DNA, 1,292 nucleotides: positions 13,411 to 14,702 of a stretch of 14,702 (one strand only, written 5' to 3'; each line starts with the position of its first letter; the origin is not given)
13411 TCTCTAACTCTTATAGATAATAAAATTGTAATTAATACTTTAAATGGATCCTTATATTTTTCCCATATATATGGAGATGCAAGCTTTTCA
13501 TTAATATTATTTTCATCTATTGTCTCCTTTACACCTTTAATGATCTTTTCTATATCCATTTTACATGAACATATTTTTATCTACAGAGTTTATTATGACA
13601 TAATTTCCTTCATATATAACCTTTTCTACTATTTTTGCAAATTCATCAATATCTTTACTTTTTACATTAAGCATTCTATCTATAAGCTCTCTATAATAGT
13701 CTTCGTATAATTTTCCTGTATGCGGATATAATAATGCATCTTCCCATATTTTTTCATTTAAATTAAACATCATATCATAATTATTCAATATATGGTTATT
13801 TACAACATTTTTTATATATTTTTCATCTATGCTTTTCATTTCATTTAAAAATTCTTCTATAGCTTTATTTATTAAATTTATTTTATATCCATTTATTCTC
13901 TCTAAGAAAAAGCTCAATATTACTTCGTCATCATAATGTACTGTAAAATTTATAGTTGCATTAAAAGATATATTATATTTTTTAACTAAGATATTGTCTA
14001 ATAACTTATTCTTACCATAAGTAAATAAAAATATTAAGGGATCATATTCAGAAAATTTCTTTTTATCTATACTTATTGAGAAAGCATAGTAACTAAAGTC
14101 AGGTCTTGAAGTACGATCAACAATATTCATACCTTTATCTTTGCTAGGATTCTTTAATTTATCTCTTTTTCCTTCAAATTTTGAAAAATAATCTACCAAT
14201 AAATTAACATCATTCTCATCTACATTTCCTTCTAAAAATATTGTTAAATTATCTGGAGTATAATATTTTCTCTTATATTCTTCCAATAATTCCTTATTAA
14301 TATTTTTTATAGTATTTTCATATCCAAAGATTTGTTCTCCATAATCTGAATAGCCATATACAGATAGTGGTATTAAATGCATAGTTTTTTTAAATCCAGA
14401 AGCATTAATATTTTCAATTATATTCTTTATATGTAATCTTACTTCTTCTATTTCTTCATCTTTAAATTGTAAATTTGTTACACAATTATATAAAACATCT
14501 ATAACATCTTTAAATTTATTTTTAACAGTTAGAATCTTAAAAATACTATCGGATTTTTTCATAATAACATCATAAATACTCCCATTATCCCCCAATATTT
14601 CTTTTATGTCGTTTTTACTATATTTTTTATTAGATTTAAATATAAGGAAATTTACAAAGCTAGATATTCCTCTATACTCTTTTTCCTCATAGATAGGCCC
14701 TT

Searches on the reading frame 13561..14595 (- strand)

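Call 8: search_protein_families(library=pfam, proteins=[window:13561-14595:-], max_evalue=0.01)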
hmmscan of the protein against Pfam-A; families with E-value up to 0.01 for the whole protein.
window:13561-14595:- (344 aa): 3 families
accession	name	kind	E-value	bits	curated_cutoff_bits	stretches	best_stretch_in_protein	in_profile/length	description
PF05193.26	Peptidase_M16_C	-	3e-08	34.2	23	1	98-259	1-167/181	Peptidase M16 inactive domain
PF00675.25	Peptidase_M16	-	0.00082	19.7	22.3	0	15-66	71-122/149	Insulinase (Peptidase family M16)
PF22516.1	PreP_C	-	0.0013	18.8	27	1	247-337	86-172/173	PreP C-terminal domain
